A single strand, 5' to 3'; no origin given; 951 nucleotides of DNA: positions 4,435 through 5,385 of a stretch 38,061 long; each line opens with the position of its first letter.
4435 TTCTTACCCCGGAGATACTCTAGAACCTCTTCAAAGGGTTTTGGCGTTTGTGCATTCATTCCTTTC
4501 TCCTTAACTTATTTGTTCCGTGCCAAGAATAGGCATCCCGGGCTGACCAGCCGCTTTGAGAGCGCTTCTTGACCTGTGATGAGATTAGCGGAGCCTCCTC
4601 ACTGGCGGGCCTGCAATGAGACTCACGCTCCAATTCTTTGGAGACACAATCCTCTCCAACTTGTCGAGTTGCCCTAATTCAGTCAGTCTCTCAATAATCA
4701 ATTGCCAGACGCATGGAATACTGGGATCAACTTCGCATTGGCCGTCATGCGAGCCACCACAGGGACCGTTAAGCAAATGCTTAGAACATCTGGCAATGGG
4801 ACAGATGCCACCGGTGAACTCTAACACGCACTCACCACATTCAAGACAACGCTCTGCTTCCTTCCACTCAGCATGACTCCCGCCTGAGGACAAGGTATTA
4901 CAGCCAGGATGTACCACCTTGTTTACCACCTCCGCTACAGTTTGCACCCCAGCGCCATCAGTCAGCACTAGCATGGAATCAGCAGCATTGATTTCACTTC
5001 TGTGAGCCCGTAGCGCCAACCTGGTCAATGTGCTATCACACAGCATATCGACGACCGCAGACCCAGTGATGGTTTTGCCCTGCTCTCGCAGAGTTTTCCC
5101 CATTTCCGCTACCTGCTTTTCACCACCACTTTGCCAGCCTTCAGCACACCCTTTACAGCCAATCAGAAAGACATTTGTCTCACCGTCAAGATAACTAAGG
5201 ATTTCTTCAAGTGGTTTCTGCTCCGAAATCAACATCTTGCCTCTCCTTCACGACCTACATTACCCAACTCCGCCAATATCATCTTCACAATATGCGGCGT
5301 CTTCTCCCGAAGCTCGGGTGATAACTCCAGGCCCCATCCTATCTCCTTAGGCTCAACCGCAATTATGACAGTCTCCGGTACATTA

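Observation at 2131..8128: Tat-less uptake-type [NiFe]-hydrogenase translationally coupled to a second MetV and followed by metV-metF-DUF3786: a candidate H2-linked methylene-THF reductase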

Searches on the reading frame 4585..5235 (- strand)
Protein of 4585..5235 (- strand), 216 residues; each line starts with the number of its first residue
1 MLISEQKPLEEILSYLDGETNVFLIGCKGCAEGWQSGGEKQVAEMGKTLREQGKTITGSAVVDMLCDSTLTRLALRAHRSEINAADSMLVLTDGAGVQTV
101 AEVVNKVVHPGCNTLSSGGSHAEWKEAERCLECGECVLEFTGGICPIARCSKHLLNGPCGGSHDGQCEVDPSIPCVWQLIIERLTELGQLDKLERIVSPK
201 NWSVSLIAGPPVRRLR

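Call 4: search_protein_families(library=pfam, proteins=[window:4585-5235:-])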
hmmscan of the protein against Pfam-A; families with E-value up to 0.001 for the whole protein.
window:4585-5235:- (216 aa): 1 family
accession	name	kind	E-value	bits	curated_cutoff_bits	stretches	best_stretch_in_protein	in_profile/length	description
PF12225.13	DUF5981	-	6.6e-34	115.9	23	1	110-203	2-95/95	Methylene-tetrahydrofolate reductase C terminal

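Call 5: search_protein_families(library=ncbifam, proteins=[window:4585-5235:-])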
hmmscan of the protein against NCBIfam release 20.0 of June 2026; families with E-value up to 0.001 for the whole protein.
window:4585-5235:- (216 aa): 0 families

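Call 9: find_encoding_contigs(protein=window:4585-5235:-, flank=10000, max_places=6)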
Protein window:4585-5235:- (216 aa): 8 contigs read that carry it; 6 places shown.
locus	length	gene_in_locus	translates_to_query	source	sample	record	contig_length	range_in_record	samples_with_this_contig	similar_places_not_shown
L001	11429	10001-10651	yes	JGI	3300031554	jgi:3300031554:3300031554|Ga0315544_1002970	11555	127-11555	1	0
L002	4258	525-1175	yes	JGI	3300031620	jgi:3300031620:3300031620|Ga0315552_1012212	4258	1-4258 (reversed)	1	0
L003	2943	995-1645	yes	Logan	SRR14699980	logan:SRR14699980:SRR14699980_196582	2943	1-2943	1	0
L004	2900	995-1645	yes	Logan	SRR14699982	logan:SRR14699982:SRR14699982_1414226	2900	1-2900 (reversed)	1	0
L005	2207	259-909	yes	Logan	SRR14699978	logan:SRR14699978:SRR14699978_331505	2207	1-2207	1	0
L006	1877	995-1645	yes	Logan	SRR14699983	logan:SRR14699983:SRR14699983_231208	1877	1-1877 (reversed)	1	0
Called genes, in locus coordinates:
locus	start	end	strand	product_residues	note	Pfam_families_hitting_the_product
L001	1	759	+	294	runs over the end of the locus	?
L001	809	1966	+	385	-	PF13484:Fer4_16 (faint), PF00037:Fer4 (faint), PF12797:Fer4_2 (faint), PF13183:Fer4_8, PF13187:Fer4_9 (faint), PF13237:Fer4_10 (faint)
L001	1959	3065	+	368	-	PF04432:FrhB_FdhB_C, PF00037:Fer4 (faint), PF12797:Fer4_2 (faint), PF13237:Fer4_10 (faint), PF13484:Fer4_16 (faint), PF13183:Fer4_8 (weak)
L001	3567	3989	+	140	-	PF02662:FlpD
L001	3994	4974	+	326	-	PF01058:Oxidored_q6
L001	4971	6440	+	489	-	PF27537:HoxH, PF00374:NiFeSe_Hases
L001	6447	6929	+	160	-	PF01750:HycI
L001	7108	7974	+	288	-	PF01058:Oxidored_q6, PF14720:NiFe_hyd_SSU_C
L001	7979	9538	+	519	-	PF27537:HoxH, PF00374:NiFeSe_Hases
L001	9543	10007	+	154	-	PF01750:HycI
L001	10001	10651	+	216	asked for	PF12225:DUF5981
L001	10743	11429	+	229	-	?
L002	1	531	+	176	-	?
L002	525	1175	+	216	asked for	PF12225:DUF5981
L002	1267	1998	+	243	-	PF12225:DUF5981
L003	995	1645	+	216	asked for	PF12225:DUF5981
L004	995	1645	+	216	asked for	PF12225:DUF5981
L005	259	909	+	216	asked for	PF12225:DUF5981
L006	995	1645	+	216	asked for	PF12225:DUF5981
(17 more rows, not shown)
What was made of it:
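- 5229..5693 (-): Hydrogenase maturation endopeptidase (HycI/HybD family), 154 aa from the ATG at 5693. The mechanical ORF runs to 5720. The 154-aa start is the one called on identical contigs (call 9).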

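Call 11: find_homologous_proteins(query=window:4585-5235:-, max_evalue=1e-10)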
Query window:4585-5235:- (216 aa): 7848 proteins with E <= 1e-10 among 8000 candidates; the best 120 are listed.
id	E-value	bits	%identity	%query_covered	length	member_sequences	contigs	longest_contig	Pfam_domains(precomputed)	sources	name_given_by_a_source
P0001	1.1e-136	471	96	100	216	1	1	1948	PF12225.14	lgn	-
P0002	2.2e-136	470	97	100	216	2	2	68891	PF12225.14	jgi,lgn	-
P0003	1.8e-132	458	93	100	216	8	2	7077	PF12225.14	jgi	jgi:hypothetical protein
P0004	9.5e-132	455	92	100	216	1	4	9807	PF12225.14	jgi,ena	-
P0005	1.7e-127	441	90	100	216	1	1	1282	PF12225.14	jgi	-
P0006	5.4e-124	430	87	100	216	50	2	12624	PF12225.14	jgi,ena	-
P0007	2.6e-123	428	86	100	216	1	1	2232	PF12225.14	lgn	-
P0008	5.7e-123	427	86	100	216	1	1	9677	PF12225.14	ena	-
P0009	5.8e-123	427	86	100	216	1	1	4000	PF12225.14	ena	-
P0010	1.5e-122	425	85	100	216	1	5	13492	PF12225.14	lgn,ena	-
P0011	1.8e-122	425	85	100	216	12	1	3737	PF12225.14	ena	-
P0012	2.7e-122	424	85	100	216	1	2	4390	PF12225.14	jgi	jgi:hypothetical protein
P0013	4.2e-122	424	85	100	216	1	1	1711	PF12225.14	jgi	-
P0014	9.1e-122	423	85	99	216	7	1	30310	PF12225.14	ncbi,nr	ncbi:hypothetical protein ES706_03189 [subsurface metagenome]|nr:5,10-methylenetetrahydrofolate redu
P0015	1.1e-121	422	85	99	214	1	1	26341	PF12225.14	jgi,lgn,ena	jgi:hypothetical protein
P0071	2.0e-118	412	80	100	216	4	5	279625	PF12225.14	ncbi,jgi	jgi:hypothetical protein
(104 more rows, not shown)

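Call 13: find_encoding_contigs(protein=P0071, flank=10000, max_places=3)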
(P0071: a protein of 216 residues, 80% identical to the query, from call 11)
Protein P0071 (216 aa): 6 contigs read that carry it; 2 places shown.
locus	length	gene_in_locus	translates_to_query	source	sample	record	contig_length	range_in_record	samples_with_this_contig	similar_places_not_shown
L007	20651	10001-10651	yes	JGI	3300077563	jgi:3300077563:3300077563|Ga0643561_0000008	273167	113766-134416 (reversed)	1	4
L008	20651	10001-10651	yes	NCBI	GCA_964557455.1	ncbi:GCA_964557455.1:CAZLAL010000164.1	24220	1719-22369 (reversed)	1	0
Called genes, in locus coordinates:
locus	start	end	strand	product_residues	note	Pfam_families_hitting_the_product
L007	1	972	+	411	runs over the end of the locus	PF03598:CdhC, PF19436:ACS_CODH_B_C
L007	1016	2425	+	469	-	PF04060:FeS, PF03599:CdhD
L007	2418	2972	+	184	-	PF01257:2Fe-2S_thioredx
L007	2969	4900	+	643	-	PF01512:Complex1_51K, PF10589:NADH_4Fe-4S, PF13187:Fer4_9 (faint), PF13237:Fer4_10 (faint), PF14697:Fer4_21 (weak), PF25160:LdpA_Fe-S-bd (weak), PF00037:Fer4 (weak), PF12797:Fer4_2 (weak)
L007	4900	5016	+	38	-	-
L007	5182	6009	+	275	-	PF01656:CbiA (weak), PF02374:ArsA_ATPase (faint), PF13614:AAA_31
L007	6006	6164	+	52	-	-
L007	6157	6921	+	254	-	PF13614:AAA_31 (weak)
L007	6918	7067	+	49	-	-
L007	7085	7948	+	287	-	PF01058:Oxidored_q6, PF14720:NiFe_hyd_SSU_C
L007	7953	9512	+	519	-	PF27537:HoxH, PF00374:NiFeSe_Hases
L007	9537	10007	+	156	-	PF01750:HycI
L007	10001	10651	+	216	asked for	PF12225:DUF5981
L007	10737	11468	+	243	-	PF12225:DUF5981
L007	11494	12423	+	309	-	PF02219:MTHFR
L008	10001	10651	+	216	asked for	PF12225:DUF5981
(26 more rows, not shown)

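Call 25: search_solved_structures(query=window:4585-5235:-, max_evalue=0.01, show_alignments=2)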
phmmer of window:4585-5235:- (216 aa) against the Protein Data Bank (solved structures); distinct sequences matched with E-value up to 0.01: 0.

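Call 29: find_related_loci(query=A2, collection=genome_contigs, flank=10000)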
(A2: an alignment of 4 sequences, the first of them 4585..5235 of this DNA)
Query A2 (216 aa) in genome_contigs; peptide patterns used: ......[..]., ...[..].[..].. (x = any residue, [..] = any of these).
205 stretches matched a pattern; 94 encode a relative of the query (tblastn E <= 1e-3); the best 80 are kept; 80 distinct loci.
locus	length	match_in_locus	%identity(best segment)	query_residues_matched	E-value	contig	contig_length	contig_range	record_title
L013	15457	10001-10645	86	1-215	1e-125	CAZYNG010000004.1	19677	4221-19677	MAG TPA_asm: uncultured Dehalococcoidales bacterium isolate SRP068000_co3_159 genome assembly, contig: NODE_2620_length_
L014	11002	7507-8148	86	1-214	1e-125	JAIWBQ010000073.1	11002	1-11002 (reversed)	MAG: bacterium isolate SFP3_RM_33 k127_8260925_95487, whole genome shotgun sequence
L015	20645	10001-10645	85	1-215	4e-125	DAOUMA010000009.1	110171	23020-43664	MAG TPA_asm: Dehalococcoidia bacterium isolate W31_72 k127_164939, whole genome shotgun sequence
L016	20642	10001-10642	85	1-214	6e-124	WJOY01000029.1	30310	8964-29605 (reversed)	MAG: Dehalococcoidia bacterium isolate 1244-C3-H4-B3 C3H4_C53, whole genome shotgun sequence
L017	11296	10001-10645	83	1-215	4e-123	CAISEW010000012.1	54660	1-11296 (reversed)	MAG: uncultured Chloroflexi bacterium isolate AlinenSedimentsD2_bin-0330 genome assembly, contig: bin-0330:12/63, whole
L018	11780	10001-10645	82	1-215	4e-122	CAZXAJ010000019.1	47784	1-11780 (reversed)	MAG TPA_asm: uncultured Dehalococcoidales bacterium isolate binchicken_co334_347 genome assembly, contig: NODE_1113_leng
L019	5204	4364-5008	82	1-215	6e-123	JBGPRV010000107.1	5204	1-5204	MAG: Dehalococcoidia bacterium isolate OBJ1_062018_130_33 k141_478804_length_5204_cov_50.4426, whole genome shotgun sequ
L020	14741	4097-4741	82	1-215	2e-122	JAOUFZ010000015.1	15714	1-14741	MAG: Dehalococcoidia bacterium isolate 4_1_July_SF_Bin57 4_1_July_SF_Bin57_scaffold_1623_c1, whole genome shotgun sequen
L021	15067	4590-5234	83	1-215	3e-122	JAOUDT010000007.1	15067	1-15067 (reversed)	MAG: Dehalococcoidia bacterium isolate 4_1_Jan_SF_Bin38 4_1_Jan_SF_Bin38_scaffold_1449_c1, whole genome shotgun sequence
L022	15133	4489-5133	83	1-215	9e-122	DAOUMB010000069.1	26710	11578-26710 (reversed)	MAG TPA_asm: Dehalococcoidia bacterium isolate W31_73 k127_180884, whole genome shotgun sequence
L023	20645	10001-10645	80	1-215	5e-121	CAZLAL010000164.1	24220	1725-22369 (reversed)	MAG TPA_asm: uncultured Dehalococcoidales bacterium isolate SRP067234_co1_241 genome assembly, contig: k99_187561, whole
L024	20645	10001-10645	82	1-215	9e-121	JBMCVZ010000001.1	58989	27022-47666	MAG: Chloroflexota bacterium isolate D4M11_63 NODE_153_length_58989_cov_24.383548, whole genome shotgun sequence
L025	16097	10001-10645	82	1-215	2e-120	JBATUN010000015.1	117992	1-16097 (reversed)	MAG: Dehalococcoidia bacterium isolate MFD12951_ilm_asm_bin17 k127_129989, whole genome shotgun sequence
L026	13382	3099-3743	80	1-215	3e-120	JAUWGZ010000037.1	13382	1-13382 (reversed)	MAG: Dehalococcoidia bacterium isolate CSMAG_2255 CSMAG_2255_k141_750419_length_13382_cov_12.9801, whole genome shotgun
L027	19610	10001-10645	80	1-215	3e-120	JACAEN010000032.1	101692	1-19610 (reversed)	MAG: Chloroflexota bacterium isolate L.E.CH.35 k119_963278, whole genome shotgun sequence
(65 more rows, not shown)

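Call 73: predict_structure(alignment_id=A4)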
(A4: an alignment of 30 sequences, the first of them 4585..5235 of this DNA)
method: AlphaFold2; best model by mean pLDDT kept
length: 216 residues; sequences in the alignment: 30
mean_pLDDT: 81.8   pTM: 0.83
mean pLDDT of the five models: 81.8, 75.0, 73.4, 68.8, 67.6
residues with pLDDT >= 90: 104; 70-90: 68; 50-70: 17; < 50: 27
segments of 3 or more residues with pLDDT < 50: 118-128, 154-158, 206-216
pLDDT, mean of each block of 10 residues (from residue 1): 85 95 93 89 98 98 91 96 98 91 94 70 46 81 81 52 78 85 93 79 51 38
secondary structure, 60 per line:
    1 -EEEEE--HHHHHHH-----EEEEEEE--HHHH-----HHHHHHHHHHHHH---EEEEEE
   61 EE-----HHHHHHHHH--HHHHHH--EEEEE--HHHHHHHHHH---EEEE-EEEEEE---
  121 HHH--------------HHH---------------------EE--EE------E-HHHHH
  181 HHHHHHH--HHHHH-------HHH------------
elements in order: E2-6 H9-15 E21-27 H30-33 H39-51 E55-62 H68-76 H79-84 E87-91 H94-103 E107-110 E112-117 H176-187 H190-194
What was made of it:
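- Tried and rejected: The N-terminal alpha/beta domain is confident and the Cys-rich half less so (call 73).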

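Call 76: fold_search(model_id=the predicted structure, library=pdb)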
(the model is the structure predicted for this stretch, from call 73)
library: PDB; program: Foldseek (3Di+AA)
matches with E <= 10: 1435; with E <= 0.001: 0
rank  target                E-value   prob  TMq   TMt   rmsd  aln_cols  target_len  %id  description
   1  8x0f_A                1.4e-03  1.00  0.36  0.11   5.0       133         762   14  Human FL Metabotropic glutamate receptor 5, mGlu5-5M with quisqualate and PAM VU29 (released 2024-11-06)
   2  7mts_B                1.4e-03  1.00  0.35  0.11   6.0       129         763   16  CryoEM Structure of mGlu2 - Gi Complex (released 2021-07-07)
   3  7sil_A                2.3e-03  1.00  0.32  0.10   3.5       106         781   11  Structure of positive allosteric modulator-bound active human calcium-sensing receptor (released 2022-01-19)
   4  7mts_A                2.5e-03  1.00  0.35  0.11   6.2       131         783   16  CryoEM Structure of mGlu2 - Gi Complex (released 2021-07-07)
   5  8jcv_2                3.0e-03  1.00  0.35  0.11   4.7       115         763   15  Cryo-EM structure of mGlu2-mGlu3 heterodimer in presence of LY341495 (dimerization mode II) (released 2023-06-21)
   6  3ks9_B                3.4e-03  1.00  0.37  0.20   5.9       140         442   15  Metabotropic glutamate receptor mGluR1 complexed with LY341495 antagonist (released 2009-12-08)
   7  1ewk_B                3.8e-03  1.00  0.37  0.19   3.0       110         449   14  CRYSTAL STRUCTURE OF METABOTROPIC GLUTAMATE RECEPTOR SUBTYPE 1 COMPLEXED WITH GLUTAMATE (released 2000-12-18)
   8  5cnj_A                3.8e-03  1.00  0.36  0.19   6.0       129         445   14  mGlur2 with glutamate analog (released 2015-09-09)
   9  8wpu_B                3.8e-03  0.97  0.33  0.11   9.4       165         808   10  Human calcium-sensing receptor(CaSR) bound to cinacalcet in complex with Gq protein (released 2023-11-22)
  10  5cnj_B                4.1e-03  1.00  0.36  0.19   6.1       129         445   14  mGlur2 with glutamate analog (released 2015-09-09)
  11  9avl_Q                4.6e-03  1.00  0.32  0.10   3.5       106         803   11  Structure of human calcium-sensing receptor in complex with Gi3 protein in nanodiscs (released 2024-04-17)
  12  6n4y_B                4.9e-03  1.00  0.37  0.17   4.6       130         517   15  Metabotropic Glutamate Receptor 5 Extracellular Domain with Nb43 (released 2019-01-23)
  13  8szg_A                5.3e-03  1.00  0.32  0.09   3.7       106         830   11  Cryo-EM structure of cinacalcet-bound human calcium-sensing receptor CaSR-Gq complex in lipid nanodiscs (released 2024-02-07)
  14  7m3e_B                5.6e-03  1.00  0.32  0.10   3.5       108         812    9  Asymmetric Activation of the Calcium Sensing Receptor Homodimer (released 2021-06-30)
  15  7mtq_A                6.0e-03  1.00  0.35  0.11   4.8       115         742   16  CryoEM Structure of Full-Length mGlu2 in Inactive-State Bound to Antagonist LY341495 (released 2021-07-07)
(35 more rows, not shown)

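Call 92: search_protein_representatives(protein=window:4585-5235:-)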
Query: 216 residues. Proteins with E-value up to 0.001 (for the whole library): 1447; up to 1e-10: 586; up to 1e-30: 106. The best 150 are listed.
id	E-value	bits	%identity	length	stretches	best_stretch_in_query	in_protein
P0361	1.4e-56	207.8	47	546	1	1-212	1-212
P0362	1.1e-52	195.1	44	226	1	1-213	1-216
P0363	1.2e-51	191.7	47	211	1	2-202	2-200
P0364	1.0e-50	188.7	46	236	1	1-203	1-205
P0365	1.5e-50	188.1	43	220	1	1-209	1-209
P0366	1.6e-49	184.8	47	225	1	1-203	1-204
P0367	4.0e-49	183.5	47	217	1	1-200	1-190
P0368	2.2e-48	181.1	45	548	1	1-206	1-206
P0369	1.9e-47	178.0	42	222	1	1-209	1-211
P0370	2.8e-47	177.4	46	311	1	4-193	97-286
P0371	1.1e-46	175.5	46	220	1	1-200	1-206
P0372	1.2e-46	175.4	45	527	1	3-211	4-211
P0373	7.3e-45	169.5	44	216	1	1-203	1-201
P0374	2.6e-44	167.8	44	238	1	1-203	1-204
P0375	4.4e-44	167.0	42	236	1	2-201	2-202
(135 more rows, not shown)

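Call 94: list_cluster_members(proteins=[P0363, P0365, P0361, P0372, P0362, P0367])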
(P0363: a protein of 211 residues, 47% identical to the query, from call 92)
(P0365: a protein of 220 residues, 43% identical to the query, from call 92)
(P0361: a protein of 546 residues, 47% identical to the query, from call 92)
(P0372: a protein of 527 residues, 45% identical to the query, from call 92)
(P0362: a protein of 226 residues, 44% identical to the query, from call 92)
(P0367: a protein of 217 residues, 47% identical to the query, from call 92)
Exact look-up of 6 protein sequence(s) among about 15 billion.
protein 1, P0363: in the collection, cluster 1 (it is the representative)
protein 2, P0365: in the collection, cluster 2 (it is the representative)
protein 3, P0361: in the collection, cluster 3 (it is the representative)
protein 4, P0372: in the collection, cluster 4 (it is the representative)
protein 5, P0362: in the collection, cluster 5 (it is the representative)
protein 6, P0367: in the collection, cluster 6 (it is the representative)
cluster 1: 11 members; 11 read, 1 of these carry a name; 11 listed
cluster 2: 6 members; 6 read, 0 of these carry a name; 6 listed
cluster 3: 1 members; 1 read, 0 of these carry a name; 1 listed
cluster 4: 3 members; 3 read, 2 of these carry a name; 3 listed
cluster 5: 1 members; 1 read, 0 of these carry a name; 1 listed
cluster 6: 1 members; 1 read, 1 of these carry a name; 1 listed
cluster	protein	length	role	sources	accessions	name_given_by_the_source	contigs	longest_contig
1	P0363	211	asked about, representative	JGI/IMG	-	-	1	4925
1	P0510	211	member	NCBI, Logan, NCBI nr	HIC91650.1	MAG TPA: 5,10-methylenetetrahydrofolate reductase [Syntrophaceae bacterium] | 5,10-methylenetetrahydrofolate reductase [Syntrophaceae bacterium]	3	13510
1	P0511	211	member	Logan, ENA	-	-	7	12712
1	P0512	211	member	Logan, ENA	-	-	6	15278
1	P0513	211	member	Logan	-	-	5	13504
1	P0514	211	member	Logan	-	-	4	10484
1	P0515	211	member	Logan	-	-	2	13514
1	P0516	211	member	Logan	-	-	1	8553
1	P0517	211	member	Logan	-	-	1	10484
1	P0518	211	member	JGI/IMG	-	-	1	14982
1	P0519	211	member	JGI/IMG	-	-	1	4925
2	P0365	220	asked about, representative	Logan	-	-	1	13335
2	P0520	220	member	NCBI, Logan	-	-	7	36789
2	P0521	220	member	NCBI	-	-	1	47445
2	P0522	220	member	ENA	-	-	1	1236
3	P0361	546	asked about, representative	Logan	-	-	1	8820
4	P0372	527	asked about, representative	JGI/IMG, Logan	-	signal transduction histidine kinase/ferredoxin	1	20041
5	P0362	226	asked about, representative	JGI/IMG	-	-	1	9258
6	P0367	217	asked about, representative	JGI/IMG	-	hypothetical protein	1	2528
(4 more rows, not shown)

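Call 95: find_encoding_contigs(protein=P0363, flank=6000, max_places=2)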
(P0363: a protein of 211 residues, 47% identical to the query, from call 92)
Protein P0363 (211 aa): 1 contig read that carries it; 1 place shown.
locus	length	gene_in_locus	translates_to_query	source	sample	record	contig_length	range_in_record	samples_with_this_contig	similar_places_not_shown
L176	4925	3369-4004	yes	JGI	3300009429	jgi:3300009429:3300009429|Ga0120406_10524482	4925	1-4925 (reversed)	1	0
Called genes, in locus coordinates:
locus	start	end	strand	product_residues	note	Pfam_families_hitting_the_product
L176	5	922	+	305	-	PF02219:MTHFR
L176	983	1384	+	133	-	PF00072:Response_reg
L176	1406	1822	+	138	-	PF00072:Response_reg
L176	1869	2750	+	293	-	PF00072:Response_reg, PF13596:PAS_10 (faint), PF00512:HisKA (faint), PF00989:PAS, PF13188:PAS_8, PF08448:PAS_4 (weak), PF13426:PAS_9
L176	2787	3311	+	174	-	PF02518:HATPase_c, PF13581:HATPase_c_2 (weak)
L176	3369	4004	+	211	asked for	PF12225:DUF5981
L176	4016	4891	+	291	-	PF02219:MTHFR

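Call 96: find_encoding_contigs(protein=P0365, flank=7000, max_places=2)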
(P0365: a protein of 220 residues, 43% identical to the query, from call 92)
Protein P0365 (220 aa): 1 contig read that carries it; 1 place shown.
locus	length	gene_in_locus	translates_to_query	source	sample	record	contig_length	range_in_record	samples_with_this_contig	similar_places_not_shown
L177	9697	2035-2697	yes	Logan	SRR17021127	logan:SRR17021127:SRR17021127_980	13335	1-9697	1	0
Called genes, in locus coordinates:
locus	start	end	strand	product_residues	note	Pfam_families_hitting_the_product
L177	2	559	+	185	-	?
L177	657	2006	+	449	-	PF04060:FeS, PF03599:CdhD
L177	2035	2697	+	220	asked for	PF12225:DUF5981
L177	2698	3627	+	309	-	PF02219:MTHFR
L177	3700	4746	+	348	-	-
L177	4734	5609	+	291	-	PF04055:Radical_SAM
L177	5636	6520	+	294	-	PF00809:Pterin_bind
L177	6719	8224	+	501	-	PF00501:AMP-binding, PF13193:AMP-binding_C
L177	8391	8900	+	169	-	PF01899:MNHE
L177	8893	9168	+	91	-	PF04066:MrpF_PhaF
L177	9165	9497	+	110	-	PF03334:PhaG_MnhG_YufB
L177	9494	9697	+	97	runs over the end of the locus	PF13244:MbhD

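Call 97: find_encoding_contigs(protein=P0361, flank=7000, max_places=2)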
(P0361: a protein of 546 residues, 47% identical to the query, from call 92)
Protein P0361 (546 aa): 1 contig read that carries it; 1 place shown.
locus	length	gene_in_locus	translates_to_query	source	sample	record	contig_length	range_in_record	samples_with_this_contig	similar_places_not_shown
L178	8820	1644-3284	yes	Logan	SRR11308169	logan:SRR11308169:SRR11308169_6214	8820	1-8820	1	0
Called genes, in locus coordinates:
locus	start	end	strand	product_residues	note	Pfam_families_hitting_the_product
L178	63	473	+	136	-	PF00072:Response_reg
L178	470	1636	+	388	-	PF08448:PAS_4, PF13426:PAS_9, PF00512:HisKA, PF02518:HATPase_c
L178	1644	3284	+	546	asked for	PF12225:DUF5981, PF02219:MTHFR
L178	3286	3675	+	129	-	PF00072:Response_reg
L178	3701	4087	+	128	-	PF00072:Response_reg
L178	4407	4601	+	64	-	PF05164:ZapA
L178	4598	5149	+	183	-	PF02674:Colicin_V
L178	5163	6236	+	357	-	PF01966:HD, PF13286:HD_assoc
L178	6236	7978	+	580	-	PF01807:Zn_ribbon_DnaG, PF08275:DNAG_N, PF01751:Toprim, PF13155:Toprim_2, PF13662:Toprim_4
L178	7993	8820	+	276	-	?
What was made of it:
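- HisK/RR genes also flank MetV-MetF where no hydrogenase is present (L176, L178; calls 95, 97).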
